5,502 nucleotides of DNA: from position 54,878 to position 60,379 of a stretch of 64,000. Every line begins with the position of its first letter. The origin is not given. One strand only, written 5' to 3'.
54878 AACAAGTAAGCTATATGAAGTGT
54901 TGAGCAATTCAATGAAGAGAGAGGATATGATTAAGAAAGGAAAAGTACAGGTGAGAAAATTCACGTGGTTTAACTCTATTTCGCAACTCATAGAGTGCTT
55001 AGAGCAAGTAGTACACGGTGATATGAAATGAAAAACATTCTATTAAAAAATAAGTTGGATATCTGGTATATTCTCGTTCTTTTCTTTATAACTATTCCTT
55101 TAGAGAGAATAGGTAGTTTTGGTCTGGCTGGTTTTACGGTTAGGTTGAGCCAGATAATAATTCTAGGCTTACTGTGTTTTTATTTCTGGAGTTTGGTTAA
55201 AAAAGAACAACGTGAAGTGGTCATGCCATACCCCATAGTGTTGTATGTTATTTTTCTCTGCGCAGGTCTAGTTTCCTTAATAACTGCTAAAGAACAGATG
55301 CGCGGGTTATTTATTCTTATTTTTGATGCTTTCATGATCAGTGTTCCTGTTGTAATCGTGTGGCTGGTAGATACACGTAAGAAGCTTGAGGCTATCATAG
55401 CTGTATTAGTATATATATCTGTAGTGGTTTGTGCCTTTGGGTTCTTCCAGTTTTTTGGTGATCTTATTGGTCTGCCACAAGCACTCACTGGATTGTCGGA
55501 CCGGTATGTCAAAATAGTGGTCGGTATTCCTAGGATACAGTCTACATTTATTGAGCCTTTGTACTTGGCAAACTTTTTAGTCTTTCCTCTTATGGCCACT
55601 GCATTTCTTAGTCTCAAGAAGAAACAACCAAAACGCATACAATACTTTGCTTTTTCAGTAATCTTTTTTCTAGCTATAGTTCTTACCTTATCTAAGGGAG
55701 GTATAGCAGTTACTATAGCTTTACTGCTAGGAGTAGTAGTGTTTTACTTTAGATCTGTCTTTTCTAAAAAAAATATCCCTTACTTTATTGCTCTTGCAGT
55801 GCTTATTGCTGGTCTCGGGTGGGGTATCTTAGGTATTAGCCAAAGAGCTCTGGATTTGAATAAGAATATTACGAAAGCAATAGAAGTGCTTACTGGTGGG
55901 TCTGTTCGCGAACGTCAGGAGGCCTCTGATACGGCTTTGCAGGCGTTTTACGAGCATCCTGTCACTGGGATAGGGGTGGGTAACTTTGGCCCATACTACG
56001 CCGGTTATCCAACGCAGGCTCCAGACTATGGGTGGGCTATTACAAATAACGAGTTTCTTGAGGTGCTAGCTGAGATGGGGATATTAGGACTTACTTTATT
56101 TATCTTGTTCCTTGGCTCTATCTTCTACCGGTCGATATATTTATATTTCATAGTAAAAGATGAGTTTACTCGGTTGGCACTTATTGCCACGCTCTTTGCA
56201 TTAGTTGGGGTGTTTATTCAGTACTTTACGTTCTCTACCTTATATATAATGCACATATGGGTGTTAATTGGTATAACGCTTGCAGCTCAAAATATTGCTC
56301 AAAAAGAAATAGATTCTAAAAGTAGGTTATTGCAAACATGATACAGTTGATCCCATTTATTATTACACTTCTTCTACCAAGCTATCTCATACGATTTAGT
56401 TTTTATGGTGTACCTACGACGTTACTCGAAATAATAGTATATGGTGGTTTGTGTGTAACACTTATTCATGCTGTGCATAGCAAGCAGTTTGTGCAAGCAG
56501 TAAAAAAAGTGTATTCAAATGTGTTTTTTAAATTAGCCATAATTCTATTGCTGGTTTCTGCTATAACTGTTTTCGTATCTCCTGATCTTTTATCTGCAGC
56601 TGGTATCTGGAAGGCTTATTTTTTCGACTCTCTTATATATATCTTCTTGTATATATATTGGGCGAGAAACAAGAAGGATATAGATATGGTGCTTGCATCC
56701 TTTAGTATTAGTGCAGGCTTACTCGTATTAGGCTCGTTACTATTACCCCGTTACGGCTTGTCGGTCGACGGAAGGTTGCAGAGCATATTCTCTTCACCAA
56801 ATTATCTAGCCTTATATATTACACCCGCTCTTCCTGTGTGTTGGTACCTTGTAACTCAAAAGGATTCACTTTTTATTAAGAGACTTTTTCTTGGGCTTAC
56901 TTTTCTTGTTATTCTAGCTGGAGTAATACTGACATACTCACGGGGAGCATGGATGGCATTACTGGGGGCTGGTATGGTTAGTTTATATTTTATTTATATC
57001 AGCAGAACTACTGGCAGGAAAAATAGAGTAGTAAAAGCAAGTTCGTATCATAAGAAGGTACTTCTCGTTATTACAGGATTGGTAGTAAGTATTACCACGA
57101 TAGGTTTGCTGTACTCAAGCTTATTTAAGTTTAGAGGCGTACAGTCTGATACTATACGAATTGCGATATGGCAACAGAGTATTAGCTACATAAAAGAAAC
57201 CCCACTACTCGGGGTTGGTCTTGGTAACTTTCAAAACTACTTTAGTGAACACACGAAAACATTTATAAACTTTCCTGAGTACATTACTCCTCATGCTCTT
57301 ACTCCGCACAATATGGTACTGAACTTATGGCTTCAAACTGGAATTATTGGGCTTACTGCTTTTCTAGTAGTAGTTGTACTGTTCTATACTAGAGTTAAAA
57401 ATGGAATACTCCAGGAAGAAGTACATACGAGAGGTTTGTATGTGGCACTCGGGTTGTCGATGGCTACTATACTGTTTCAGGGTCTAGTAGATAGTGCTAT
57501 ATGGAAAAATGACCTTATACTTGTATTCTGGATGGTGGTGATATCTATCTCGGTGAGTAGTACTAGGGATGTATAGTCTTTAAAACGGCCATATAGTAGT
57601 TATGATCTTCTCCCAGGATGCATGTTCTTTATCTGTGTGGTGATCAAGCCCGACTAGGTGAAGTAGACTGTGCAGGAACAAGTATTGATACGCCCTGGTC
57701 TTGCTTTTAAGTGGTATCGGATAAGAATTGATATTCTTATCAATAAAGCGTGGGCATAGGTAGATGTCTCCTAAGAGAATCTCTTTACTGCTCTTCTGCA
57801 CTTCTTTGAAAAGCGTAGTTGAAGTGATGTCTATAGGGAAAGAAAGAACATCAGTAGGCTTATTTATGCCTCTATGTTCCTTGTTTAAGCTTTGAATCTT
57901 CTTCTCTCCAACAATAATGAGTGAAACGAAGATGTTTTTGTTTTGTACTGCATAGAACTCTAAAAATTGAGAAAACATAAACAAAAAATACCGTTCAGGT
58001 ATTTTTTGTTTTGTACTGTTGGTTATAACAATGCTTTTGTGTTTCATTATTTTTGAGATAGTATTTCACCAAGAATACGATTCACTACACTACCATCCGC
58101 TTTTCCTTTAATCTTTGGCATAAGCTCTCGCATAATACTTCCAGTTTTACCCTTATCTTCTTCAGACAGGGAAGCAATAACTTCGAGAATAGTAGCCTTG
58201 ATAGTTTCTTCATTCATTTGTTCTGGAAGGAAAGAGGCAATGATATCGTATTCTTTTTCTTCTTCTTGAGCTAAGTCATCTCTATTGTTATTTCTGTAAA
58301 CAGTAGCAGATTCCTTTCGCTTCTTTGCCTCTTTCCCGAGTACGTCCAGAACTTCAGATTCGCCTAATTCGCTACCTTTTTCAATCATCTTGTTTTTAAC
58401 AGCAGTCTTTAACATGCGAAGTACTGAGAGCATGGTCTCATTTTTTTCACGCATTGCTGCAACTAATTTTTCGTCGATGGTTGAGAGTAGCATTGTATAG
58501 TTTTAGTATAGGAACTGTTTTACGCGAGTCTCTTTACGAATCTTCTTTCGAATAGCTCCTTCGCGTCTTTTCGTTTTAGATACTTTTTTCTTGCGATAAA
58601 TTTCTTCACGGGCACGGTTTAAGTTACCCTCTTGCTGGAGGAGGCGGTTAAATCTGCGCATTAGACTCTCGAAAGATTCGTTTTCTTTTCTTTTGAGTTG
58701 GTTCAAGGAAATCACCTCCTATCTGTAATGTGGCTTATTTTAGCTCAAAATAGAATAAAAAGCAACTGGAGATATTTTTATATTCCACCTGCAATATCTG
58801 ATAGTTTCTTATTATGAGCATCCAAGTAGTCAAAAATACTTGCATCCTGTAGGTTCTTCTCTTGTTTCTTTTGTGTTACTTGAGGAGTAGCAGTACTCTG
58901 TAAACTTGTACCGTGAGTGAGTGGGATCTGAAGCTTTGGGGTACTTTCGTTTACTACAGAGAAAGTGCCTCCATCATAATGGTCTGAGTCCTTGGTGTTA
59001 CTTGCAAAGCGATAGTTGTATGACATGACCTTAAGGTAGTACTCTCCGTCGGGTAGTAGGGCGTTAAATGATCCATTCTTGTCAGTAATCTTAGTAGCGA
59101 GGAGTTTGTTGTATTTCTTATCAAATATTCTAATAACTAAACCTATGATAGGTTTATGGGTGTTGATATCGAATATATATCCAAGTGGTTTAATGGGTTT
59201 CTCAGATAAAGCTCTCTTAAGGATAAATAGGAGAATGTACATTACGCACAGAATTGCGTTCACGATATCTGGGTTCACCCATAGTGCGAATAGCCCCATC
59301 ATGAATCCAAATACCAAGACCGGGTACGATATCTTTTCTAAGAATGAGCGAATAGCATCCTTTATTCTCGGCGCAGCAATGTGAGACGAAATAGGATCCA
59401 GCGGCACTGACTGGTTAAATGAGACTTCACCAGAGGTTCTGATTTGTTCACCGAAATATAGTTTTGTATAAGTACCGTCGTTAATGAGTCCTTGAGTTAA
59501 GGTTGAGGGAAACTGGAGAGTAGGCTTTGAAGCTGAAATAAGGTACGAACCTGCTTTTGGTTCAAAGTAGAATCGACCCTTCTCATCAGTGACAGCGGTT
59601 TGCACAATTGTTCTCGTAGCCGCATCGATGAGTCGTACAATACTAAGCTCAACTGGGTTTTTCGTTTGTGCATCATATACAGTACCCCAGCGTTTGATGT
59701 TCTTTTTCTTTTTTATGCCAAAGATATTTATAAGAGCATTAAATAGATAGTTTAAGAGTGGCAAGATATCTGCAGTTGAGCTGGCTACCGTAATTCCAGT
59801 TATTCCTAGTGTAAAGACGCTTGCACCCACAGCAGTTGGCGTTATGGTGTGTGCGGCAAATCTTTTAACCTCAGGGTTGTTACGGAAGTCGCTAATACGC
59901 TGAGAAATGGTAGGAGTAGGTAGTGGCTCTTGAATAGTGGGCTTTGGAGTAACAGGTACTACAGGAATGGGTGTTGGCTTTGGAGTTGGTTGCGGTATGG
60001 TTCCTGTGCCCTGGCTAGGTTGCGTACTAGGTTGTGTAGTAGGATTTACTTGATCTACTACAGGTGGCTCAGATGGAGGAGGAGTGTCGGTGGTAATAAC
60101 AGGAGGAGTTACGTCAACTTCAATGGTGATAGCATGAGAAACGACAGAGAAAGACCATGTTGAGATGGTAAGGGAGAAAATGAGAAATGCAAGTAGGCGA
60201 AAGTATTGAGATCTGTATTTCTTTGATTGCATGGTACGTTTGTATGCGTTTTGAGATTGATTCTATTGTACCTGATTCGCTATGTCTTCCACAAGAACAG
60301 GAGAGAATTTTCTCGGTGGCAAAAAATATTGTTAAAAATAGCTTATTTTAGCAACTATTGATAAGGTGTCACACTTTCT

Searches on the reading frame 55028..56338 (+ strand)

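Call 37: search_protein_families(library=pfam, proteins=[window:55028-56338:+], max_evalue=0.0001)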
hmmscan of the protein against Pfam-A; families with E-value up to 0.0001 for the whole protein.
window:55028-56338:+ (437 aa): 1 family
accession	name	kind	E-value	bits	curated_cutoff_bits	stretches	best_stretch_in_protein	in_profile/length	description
PF04932.20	Wzy_C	-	4e-20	72.6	31.7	1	209-359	2-149/149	O-Antigen ligase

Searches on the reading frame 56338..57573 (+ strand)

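Call 37: search_protein_families(library=pfam, proteins=[window:56338-57573:+], max_evalue=0.0001)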
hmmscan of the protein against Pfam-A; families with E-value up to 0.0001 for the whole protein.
window:56338-57573:+ (412 aa): 1 family
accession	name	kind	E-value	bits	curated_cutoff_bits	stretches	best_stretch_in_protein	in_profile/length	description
PF04932.20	Wzy_C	-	1.2e-21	77.5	31.7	1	188-343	2-149/149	O-Antigen ligase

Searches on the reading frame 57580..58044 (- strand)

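Call 37: search_protein_families(library=pfam, proteins=[window:57580-58044:-], max_evalue=0.0001)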
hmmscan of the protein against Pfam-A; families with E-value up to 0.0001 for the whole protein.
window:57580-58044:- (154 aa): 1 family
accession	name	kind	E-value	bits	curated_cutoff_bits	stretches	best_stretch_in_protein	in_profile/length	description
PF02130.23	YbeY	-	3.2e-25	88.9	25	1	27-146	18-120/129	Endoribonuclease YbeY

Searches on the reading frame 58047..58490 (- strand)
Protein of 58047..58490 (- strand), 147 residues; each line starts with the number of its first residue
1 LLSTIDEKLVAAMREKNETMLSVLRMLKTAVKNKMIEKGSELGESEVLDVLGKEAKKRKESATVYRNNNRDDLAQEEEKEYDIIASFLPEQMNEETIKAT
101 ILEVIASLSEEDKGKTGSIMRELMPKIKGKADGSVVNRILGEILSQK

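Call 38: search_protein_families(library=pfam, proteins=[window:58047-58490:-], max_evalue=0.0001)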
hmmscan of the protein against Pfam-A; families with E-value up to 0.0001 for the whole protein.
window:58047-58490:- (147 aa): 1 family
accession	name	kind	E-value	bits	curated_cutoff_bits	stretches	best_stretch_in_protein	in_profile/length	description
PF09424.15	YqeY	-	2e-40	138.6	27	1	4-142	3-141/143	Yqey-like protein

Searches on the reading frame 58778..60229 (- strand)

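Call 38: search_protein_families(library=pfam, proteins=[window:58778-60229:-], max_evalue=0.0001)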
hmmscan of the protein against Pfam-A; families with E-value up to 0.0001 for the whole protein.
window:58778-60229:- (483 aa): 5 families
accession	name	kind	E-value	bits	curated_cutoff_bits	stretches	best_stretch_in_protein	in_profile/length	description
PF13620.12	CarboxypepD_reg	-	1.8e-12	47.9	32.3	1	182-237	4-58/82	Carboxypeptidase regulatory-like domain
PF17210.9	SdrD_B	-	5.5e-08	33.4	29.7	0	190-247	21-78/112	SdrD B-like domain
PF13715.12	CarbopepD_reg_2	-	1.6e-07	31.7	32.2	0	350-408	3-57/88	CarboxypepD_reg-like domain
PF17802.7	SpaA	-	2.6e-06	28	23.1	0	354-400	9-57/91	Prealbumin-like fold domain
PF11974.14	bMG3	-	5.4e-05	23.5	34.9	0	354-388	21-54/103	Bacterial alpha-2-macroglobulin MG3 domain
